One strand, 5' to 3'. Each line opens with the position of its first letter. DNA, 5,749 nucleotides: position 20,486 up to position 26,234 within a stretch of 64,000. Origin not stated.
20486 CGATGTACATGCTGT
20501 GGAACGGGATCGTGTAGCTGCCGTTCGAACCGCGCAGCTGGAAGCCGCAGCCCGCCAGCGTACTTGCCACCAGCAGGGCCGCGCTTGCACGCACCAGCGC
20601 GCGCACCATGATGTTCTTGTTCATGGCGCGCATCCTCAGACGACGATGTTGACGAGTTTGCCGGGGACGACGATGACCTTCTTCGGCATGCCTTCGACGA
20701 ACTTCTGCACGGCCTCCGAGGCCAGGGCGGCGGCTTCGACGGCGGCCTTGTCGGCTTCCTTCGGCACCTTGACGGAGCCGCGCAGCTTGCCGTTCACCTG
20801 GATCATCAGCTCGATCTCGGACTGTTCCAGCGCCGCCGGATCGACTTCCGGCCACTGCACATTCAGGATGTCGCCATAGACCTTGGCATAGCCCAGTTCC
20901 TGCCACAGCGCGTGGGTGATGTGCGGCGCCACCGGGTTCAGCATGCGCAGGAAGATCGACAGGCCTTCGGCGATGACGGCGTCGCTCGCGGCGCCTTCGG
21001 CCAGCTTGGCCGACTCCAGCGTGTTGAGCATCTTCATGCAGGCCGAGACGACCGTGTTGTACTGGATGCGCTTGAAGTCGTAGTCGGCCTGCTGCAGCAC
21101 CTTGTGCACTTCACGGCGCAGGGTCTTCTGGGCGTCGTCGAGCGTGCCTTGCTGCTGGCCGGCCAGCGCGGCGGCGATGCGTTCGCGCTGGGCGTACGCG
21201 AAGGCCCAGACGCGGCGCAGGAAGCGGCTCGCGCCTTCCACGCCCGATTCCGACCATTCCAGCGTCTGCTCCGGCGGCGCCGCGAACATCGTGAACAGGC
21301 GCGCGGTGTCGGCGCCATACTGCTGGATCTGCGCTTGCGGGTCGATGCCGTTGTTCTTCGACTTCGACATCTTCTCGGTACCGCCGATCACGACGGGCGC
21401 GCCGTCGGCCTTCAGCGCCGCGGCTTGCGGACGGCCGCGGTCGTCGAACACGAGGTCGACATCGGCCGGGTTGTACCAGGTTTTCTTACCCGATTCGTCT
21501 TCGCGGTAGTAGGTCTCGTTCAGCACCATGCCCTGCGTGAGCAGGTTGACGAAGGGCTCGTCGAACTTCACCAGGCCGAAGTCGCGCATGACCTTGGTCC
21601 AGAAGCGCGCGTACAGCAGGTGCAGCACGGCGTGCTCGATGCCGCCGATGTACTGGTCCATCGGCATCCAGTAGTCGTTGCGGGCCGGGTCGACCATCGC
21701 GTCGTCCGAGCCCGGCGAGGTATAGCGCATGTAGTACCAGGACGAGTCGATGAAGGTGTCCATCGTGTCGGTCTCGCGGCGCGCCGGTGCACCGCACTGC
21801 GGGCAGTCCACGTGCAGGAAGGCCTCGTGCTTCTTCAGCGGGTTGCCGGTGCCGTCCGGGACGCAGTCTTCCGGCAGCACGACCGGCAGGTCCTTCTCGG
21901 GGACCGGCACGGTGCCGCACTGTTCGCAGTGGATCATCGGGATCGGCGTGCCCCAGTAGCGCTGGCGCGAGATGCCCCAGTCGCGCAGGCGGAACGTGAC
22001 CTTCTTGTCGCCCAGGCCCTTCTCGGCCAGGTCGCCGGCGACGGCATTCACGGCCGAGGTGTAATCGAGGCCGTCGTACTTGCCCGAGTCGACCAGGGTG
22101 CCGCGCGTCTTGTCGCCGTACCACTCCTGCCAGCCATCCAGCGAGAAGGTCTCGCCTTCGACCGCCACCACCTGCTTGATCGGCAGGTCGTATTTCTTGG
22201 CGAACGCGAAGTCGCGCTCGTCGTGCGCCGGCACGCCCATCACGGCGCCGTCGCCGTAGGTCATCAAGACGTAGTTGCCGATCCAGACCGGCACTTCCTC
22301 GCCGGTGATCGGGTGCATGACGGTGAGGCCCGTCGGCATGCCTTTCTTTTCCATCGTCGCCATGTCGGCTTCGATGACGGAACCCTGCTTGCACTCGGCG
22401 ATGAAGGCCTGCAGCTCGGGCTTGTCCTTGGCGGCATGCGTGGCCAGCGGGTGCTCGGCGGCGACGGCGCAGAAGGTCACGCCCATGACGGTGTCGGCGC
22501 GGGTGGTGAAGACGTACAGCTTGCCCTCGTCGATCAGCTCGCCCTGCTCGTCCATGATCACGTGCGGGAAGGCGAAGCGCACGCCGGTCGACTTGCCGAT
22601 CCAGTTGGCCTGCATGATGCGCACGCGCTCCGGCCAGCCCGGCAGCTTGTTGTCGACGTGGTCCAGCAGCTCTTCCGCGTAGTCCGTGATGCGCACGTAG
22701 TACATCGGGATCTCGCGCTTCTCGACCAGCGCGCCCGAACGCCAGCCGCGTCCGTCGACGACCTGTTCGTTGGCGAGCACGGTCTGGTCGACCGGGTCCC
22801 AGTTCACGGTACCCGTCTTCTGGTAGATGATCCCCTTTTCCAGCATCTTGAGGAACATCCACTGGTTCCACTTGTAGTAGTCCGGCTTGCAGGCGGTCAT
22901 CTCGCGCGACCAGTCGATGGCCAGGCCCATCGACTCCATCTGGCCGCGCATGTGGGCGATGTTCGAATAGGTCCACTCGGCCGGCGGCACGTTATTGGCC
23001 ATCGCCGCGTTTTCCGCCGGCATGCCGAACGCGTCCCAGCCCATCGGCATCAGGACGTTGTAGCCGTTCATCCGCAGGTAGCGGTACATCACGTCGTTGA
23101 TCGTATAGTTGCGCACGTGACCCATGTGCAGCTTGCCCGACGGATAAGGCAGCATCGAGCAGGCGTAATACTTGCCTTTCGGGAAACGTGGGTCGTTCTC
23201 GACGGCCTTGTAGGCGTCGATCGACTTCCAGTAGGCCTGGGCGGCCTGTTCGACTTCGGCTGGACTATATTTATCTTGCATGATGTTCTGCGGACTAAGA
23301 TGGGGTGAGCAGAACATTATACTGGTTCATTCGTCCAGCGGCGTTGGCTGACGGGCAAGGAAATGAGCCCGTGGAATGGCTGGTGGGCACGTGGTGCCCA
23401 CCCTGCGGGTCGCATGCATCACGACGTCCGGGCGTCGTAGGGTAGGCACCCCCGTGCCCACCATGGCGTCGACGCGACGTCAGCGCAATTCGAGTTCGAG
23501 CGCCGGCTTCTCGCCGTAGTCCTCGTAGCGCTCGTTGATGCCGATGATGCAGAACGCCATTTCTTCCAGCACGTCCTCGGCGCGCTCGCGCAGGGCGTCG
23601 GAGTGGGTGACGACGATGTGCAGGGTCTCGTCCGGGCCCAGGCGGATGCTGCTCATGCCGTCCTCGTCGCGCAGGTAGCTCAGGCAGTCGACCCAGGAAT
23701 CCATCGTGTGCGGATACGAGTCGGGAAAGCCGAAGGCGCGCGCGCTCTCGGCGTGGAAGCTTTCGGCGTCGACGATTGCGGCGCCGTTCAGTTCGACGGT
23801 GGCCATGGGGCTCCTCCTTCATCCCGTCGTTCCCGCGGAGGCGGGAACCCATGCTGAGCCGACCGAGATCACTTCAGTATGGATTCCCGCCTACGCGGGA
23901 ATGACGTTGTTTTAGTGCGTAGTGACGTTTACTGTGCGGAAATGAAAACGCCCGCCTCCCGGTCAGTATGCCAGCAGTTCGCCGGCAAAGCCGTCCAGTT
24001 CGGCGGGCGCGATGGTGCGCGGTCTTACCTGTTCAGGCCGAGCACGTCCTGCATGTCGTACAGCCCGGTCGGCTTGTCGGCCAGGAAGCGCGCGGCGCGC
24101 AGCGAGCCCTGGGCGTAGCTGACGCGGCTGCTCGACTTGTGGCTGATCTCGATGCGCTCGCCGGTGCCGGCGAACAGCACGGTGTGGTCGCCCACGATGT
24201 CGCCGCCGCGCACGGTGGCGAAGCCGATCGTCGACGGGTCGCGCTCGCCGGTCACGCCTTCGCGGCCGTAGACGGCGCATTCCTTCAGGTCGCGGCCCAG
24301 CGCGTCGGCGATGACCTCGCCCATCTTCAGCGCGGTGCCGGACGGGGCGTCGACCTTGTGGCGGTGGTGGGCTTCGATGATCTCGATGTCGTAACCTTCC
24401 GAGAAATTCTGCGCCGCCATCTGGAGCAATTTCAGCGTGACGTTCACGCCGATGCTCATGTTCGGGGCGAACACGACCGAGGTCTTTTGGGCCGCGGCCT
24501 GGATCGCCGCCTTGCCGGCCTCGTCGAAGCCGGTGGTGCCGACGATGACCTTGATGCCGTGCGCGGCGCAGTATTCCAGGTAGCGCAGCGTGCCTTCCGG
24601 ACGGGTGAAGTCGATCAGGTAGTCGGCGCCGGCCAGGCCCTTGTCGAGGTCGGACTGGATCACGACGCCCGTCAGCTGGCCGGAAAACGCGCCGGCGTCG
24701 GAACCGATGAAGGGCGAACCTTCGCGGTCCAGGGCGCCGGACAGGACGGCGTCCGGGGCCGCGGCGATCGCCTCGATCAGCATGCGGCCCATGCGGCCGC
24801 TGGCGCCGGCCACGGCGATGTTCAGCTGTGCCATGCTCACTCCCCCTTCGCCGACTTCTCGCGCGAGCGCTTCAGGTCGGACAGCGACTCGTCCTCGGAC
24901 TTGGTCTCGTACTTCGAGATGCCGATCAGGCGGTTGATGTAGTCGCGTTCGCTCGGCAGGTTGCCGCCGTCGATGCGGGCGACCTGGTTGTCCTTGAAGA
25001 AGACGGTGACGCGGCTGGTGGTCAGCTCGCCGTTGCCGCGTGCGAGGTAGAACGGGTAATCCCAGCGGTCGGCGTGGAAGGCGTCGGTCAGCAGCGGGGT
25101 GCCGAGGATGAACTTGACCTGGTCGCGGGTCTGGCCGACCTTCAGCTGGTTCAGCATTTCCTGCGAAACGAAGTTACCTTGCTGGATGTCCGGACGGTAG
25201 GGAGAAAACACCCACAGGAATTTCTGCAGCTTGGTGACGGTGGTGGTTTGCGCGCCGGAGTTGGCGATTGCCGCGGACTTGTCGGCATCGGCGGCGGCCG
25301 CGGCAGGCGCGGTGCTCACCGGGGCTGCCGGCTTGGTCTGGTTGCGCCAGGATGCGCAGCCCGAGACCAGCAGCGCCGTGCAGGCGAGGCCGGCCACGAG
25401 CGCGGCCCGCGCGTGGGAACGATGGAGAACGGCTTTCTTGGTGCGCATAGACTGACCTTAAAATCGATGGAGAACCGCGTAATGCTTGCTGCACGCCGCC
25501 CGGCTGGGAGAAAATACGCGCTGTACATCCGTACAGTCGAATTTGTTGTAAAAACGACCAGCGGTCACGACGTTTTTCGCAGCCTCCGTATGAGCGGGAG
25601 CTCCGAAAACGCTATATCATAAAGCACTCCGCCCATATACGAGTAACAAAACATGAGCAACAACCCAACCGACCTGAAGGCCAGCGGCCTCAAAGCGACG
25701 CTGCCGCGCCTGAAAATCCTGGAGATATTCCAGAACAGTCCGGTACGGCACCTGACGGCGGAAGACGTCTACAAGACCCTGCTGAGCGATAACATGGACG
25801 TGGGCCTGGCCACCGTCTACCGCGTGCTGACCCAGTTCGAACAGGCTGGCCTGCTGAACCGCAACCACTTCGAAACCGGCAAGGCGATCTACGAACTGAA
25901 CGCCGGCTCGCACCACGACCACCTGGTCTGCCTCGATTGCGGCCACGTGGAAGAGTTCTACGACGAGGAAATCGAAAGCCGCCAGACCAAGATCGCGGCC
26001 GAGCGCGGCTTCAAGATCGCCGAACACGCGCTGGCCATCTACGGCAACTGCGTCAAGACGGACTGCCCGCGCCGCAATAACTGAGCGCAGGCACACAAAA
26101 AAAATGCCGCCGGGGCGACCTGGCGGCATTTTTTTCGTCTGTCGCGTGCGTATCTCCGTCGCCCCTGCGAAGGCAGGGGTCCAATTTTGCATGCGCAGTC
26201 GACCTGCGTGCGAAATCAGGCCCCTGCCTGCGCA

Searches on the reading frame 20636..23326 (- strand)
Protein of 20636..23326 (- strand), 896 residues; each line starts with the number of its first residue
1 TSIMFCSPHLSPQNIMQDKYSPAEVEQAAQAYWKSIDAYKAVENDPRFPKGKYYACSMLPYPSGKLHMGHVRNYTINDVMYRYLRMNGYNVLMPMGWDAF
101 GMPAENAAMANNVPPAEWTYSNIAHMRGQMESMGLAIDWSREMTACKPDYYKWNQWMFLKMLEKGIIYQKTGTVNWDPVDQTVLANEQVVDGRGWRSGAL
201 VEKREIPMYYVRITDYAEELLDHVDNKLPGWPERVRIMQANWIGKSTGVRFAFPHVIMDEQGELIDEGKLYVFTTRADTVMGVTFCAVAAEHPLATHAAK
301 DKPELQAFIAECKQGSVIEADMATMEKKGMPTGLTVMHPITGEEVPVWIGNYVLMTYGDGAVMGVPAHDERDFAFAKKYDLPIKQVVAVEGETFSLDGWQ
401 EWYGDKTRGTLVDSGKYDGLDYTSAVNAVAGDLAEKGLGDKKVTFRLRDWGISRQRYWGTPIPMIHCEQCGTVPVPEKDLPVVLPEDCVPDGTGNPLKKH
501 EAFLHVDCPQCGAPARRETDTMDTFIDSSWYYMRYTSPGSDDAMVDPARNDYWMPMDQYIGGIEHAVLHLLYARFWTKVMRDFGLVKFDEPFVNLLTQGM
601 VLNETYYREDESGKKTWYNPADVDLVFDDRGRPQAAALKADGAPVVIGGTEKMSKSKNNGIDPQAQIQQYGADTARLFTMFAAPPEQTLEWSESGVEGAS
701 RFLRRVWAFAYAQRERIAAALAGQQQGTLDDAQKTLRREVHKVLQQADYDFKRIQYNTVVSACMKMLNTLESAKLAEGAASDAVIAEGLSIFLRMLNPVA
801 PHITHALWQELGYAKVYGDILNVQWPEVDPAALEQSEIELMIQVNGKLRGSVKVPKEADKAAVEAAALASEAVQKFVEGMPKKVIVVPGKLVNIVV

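Call 32: search_protein_families(library=ncbifam, proteins=[window:20636-23326:-])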
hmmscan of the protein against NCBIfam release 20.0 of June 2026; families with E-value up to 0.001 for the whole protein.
window:20636-23326:- (896 aa): 22 families
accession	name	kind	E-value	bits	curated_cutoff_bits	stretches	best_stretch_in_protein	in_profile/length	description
TIGR00396.1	leuS_bact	equivalog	0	1069.7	548.4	1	21-896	2-842/843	leucine--tRNA ligase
TIGR00422.1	valS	equivalog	1.7e-78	264.6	612.1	4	16-189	1-187/863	valine--tRNA ligase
NF009687.0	PRK13208.1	equivalog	1.5e-74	251.6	738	4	15-189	5-189/801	valine--tRNA ligase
NF004349.1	PRK05729.1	equivalog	2.6e-70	237.7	704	3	447-859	391-735/860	valine--tRNA ligase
NF008957.0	PRK12300.1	subfamily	2.9e-63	214.2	677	4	646-844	620-808/946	leucine--tRNA ligase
TIGR00392.1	ileS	equivalog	6.9e-54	183.3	621.4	3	18-189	4-191/861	isoleucine--tRNA ligase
TIGR00395.1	leuS_arch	equivalog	5.2e-51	173.7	648.5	3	649-851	617-812/938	leucine--tRNA ligase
NF011492.0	PRK14900.1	equivalog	7.1e-31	106.9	1783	3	651-871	531-775/1044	valine--tRNA ligase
NF000540.1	alt_ValS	exception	1.1e-30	106.4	900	2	19-107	3-89/827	valine--tRNA ligase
TIGR00398.1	metG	equivalog_domain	4.7e-29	101.5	336.35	2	57-189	5-135/530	methionine--tRNA ligase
NF008900.0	PRK12267.1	equivalog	4.9e-23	81.5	598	2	52-226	5-178/648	methionine--tRNA ligase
NF001100.0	PRK00133.1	equivalog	5.3e-21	74.8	587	1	56-186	10-138/676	methionine--tRNA ligase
NF040702.1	ileS_w_GNAT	exception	2e-19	68.8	1999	2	31-106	28-102/1100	isoleucine--tRNA ligase, N-acetyltransferase domain-containing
NF000258.1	MupB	exception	1e-15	56.7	1900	2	447-552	438-539/1033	mupirocin-resistant isoleucine--tRNA ligase MupB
NF000257.1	MupA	exception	3.4e-14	51.6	1900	0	29-105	12-87/1024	mupirocin-resistant isoleucine--tRNA ligase MupA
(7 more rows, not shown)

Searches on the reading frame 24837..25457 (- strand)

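Call 32: search_protein_families(library=ncbifam, proteins=[window:24837-25457:-])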
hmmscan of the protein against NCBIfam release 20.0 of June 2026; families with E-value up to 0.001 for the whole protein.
window:24837-25457:- (206 aa): 1 family
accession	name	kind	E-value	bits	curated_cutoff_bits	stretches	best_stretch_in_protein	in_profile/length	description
NF008585.0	PRK11548.1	equivalog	2.6e-15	56.4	93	1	87-159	28-100/113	outer membrane protein assembly factor BamE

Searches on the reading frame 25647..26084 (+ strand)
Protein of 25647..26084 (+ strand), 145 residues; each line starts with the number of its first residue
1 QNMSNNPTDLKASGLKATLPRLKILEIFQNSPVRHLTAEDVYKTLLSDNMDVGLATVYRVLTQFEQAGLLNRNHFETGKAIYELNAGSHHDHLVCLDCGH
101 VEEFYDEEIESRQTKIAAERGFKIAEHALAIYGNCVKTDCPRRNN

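Call 32: search_protein_families(library=ncbifam, proteins=[window:25647-26084:+])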
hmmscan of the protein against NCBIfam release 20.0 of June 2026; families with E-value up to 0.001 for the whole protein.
window:25647-26084:+ (145 aa): 10 families
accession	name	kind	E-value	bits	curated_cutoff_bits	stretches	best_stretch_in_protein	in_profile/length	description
NF006999.0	PRK09462.1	equivalog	1.7e-56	189.9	146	1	3-143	1-141/148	ferric iron uptake transcriptional regulator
NF051891.1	TransRegFurHelico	equivalog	1.2e-26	93.4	200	1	9-137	17-144/148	ferric iron uptake transcriptional regulator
NF051892.1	TransRegFurBacil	equivalog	7.5e-25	87.7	220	1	8-138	10-143/149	ferric iron uptake transcriptional regulator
NF052545.1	TransRegPerRClab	equivalog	2.1e-18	66.6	180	1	5-137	3-133/138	transcriptional regulator PerR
NF045678.1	TransRegIrrA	equivalog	1.1e-16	61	150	1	6-125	9-126/138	iron response transcriptional regulator IrrA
NF045677.1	FeRespRegIrr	equivalog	3.7e-15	56.1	170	1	9-102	3-95/127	Fur family transcriptional regulator Irr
NF047462.1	FUR_perox_PerRA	exception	1.2e-07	32.3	200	1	10-107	12-108/142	peroxide-responsive transcriptional repressor PerRA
NF047461.1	FUR_perox_PerRB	exception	3.1e-06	27.2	250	1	9-116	20-125/143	peroxide-responsive transcriptional repressor PerRB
NF047406.1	TransRegPerRTherm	equivalog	5.4e-06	26.7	200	1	20-107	9-94/130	manganese-dependent transcriptional regulator PerR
NF008646.0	PRK11639.1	equivalog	9e-06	25.5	167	1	16-137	23-145/171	zinc uptake transcriptional repressor Zur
